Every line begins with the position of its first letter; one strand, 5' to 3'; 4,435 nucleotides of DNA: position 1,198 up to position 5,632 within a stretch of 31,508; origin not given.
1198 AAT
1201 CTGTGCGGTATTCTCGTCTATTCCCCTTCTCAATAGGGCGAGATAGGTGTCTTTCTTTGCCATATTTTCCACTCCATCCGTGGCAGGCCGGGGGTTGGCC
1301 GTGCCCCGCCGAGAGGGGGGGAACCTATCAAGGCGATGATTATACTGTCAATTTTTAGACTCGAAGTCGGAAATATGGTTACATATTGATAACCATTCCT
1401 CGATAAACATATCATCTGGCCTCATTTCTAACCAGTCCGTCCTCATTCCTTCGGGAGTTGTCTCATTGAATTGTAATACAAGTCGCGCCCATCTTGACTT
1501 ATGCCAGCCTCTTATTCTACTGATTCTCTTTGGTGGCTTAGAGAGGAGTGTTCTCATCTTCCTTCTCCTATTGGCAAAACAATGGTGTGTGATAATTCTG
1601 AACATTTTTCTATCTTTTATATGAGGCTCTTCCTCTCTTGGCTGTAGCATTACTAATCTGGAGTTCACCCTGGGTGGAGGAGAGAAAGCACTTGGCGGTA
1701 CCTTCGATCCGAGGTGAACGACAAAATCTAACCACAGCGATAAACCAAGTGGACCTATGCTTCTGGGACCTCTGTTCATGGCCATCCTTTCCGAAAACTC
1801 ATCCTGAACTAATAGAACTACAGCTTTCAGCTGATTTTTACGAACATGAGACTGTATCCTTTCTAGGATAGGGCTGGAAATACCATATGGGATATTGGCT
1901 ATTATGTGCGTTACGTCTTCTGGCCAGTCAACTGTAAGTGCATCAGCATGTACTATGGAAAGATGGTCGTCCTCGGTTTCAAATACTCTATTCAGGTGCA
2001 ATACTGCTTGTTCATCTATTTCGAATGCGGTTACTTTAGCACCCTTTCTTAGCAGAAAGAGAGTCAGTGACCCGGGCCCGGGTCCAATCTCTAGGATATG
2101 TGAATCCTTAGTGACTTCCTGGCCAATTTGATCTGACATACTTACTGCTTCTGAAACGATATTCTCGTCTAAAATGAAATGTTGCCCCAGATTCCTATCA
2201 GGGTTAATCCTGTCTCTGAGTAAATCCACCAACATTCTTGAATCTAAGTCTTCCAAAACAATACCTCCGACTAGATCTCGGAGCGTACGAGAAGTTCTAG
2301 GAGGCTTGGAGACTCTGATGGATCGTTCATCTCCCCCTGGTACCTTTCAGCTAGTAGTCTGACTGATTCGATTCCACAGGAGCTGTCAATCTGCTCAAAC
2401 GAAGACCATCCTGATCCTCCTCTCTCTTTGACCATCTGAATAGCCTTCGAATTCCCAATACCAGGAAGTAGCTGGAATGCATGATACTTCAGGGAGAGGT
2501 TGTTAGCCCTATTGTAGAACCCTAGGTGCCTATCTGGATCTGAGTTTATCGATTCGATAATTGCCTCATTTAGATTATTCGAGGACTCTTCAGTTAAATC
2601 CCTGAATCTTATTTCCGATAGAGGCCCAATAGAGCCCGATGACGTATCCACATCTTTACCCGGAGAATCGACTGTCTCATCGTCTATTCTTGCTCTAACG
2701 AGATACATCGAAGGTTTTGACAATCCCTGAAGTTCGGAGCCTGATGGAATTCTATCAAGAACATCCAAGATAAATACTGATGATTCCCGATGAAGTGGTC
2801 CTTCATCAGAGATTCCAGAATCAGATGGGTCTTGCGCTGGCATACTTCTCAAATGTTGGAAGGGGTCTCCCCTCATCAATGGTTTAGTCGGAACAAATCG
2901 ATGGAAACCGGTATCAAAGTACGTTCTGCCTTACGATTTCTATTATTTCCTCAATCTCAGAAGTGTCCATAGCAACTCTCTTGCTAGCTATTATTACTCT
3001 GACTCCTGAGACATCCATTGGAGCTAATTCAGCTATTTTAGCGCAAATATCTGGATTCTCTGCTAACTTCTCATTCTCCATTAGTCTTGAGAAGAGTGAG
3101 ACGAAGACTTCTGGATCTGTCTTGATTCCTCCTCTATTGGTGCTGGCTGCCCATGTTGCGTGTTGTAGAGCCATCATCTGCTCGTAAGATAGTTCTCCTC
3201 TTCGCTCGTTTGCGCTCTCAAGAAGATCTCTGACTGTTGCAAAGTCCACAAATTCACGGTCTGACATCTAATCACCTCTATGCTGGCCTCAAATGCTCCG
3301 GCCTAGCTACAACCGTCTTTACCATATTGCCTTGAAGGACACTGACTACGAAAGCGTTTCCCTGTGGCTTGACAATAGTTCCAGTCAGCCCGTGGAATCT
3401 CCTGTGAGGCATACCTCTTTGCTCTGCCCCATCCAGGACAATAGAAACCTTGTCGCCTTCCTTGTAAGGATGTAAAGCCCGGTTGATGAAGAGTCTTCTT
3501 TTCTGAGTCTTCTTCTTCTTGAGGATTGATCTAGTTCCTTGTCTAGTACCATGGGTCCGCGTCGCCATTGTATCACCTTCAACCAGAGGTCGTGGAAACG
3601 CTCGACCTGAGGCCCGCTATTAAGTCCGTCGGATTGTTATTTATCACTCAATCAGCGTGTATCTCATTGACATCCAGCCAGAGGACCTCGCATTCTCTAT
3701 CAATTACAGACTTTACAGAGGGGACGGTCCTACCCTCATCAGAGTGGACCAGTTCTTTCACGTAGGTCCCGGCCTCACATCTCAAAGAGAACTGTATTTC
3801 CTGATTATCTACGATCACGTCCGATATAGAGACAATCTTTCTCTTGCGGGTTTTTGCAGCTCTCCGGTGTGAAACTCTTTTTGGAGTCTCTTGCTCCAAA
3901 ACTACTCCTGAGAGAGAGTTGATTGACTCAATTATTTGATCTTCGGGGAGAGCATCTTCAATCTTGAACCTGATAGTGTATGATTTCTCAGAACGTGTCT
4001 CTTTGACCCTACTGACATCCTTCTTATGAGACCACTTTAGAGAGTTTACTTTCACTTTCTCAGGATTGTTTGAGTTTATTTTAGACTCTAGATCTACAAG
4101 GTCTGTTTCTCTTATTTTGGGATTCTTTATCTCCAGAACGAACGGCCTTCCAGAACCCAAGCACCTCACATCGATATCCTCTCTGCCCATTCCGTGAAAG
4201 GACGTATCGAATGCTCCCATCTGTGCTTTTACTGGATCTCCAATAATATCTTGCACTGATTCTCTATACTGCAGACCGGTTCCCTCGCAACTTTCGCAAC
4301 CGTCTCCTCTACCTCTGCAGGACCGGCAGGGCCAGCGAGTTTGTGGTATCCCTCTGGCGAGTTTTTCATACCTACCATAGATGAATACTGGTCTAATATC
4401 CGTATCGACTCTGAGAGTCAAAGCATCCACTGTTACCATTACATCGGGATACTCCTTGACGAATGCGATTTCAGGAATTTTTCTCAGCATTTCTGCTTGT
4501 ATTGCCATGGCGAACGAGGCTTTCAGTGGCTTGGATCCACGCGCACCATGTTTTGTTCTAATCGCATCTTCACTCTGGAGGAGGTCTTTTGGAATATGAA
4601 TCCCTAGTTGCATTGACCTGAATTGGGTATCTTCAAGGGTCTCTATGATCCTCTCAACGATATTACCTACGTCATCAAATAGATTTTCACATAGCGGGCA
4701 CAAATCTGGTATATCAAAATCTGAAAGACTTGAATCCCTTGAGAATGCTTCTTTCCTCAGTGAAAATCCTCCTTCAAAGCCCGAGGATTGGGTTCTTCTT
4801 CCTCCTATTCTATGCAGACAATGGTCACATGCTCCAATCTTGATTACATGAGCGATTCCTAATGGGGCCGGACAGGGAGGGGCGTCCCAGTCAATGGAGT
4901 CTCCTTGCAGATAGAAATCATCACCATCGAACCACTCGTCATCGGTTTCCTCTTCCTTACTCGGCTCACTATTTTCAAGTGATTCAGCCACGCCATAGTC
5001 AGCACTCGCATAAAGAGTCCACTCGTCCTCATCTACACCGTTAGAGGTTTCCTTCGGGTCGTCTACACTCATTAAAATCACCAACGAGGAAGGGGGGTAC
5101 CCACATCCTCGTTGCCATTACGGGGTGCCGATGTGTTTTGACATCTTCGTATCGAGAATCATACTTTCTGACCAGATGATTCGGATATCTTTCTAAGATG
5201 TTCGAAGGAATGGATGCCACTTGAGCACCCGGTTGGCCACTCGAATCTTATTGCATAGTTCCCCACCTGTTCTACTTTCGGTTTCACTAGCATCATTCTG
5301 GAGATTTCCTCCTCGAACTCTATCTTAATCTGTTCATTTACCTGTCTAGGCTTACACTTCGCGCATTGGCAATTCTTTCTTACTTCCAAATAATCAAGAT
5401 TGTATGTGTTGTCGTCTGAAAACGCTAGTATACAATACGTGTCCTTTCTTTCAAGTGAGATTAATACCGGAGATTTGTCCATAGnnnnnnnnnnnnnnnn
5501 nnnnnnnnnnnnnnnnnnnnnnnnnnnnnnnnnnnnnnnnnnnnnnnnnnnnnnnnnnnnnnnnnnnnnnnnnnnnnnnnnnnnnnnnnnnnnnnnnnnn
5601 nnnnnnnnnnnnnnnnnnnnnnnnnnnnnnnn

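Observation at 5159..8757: ABC1 kinase-crtI-ABA4-DUF971 operon: four families whose plant homologues act in plastids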

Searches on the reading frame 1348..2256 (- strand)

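Call 65: search_protein_families(library=pfam, proteins=[window:1348-2256:-], max_evalue=0.001)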
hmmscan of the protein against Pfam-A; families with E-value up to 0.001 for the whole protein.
window:1348-2256:- (302 aa): 4 families
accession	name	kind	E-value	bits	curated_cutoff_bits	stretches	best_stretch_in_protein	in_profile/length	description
PF00398.26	RrnaAD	-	1.2e-40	139.8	24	1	21-239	6-224/263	Ribosomal RNA adenine dimethylase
PF13649.12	Methyltransf_25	-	1.1e-06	29.6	27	1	54-120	1-70/97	Methyltransferase domain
PF05175.20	MTS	-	0.00045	20.3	23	1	50-124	31-108/170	Methyltransferase small domain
PF08241.18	Methyltransf_11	-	0.00085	20.4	21.2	0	55-113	1-58/95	Methyltransferase domain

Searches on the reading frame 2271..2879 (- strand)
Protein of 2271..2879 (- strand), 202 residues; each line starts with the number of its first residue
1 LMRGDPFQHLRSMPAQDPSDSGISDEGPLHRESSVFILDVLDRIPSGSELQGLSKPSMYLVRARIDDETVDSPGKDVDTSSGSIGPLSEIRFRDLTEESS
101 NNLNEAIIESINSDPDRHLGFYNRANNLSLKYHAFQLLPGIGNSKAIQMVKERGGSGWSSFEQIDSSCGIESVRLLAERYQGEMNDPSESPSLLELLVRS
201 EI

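Call 65: search_protein_families(library=pfam, proteins=[window:2271-2879:-], max_evalue=0.001)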
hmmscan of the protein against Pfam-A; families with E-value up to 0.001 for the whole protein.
window:2271-2879:- (202 aa): 1 family
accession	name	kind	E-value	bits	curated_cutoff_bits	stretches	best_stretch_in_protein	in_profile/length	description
PF04919.18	DUF655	-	9.2e-17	62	22.2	1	86-187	65-172/181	Protein of unknown function (DUF655)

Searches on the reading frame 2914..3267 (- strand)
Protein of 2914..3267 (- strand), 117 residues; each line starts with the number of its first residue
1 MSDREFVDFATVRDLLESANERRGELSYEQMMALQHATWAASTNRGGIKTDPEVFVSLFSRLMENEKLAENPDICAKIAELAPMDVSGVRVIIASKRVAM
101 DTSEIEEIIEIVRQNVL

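Call 3: search_protein_families(library=pfam, proteins=[window:2914-3267:-], max_evalue=0.01)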
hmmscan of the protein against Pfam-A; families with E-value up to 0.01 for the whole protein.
window:2914-3267:- (117 aa): 1 family
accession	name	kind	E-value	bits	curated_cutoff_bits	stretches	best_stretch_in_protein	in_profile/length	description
PF03874.21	RNA_pol_Rpb4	-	1.9e-05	25.4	25.6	1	21-114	30-114/116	RNA polymerase Rpb4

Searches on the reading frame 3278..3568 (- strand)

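Call 3: search_protein_families(library=pfam, proteins=[window:3278-3568:-], max_evalue=0.01)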
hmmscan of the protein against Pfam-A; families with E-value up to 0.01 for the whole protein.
window:3278-3568:- (96 aa): 1 family
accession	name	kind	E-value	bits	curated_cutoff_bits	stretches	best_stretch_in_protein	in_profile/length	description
PF01157.24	Ribosomal_L21e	-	3.2e-28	98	27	1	3-95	2-98/101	Ribosomal protein L21e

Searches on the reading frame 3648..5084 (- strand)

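Call 3: search_protein_families(library=pfam, proteins=[window:3648-5084:-], max_evalue=0.01)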
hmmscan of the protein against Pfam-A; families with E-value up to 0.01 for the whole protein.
window:3648-5084:- (478 aa): 2 families
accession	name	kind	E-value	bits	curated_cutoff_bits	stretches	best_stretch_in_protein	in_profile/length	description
PF21238.2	Pus10_C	-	2.6e-70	237.1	27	1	234-475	1-231/232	Pus10, C-terminal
PF22023.1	Pus10_THUMP_arc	-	3.1e-07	30.9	28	1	143-220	2-78/78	Pus10 THUMP domain, archaeal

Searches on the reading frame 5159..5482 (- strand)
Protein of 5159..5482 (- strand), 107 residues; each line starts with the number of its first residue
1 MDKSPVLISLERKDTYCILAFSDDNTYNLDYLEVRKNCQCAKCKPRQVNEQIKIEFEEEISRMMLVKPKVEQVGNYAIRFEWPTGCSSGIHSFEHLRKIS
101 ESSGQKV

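Call 3: search_protein_families(library=pfam, proteins=[window:5159-5482:-], max_evalue=0.01)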
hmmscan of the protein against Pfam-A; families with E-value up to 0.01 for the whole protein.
window:5159-5482:- (107 aa): 1 family
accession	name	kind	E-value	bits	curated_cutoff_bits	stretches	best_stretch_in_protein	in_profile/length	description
PF06155.17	GBBH-like_N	-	6e-15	56.2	22.8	1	9-97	2-85/85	Gamma-butyrobetaine hydroxylase-like, N-terminal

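Call 5: search_protein_families(library=ncbifam, proteins=[window:5159-5482:-], max_evalue=0.01)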
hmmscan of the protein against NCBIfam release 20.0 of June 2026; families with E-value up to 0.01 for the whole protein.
window:5159-5482:- (107 aa): 0 families
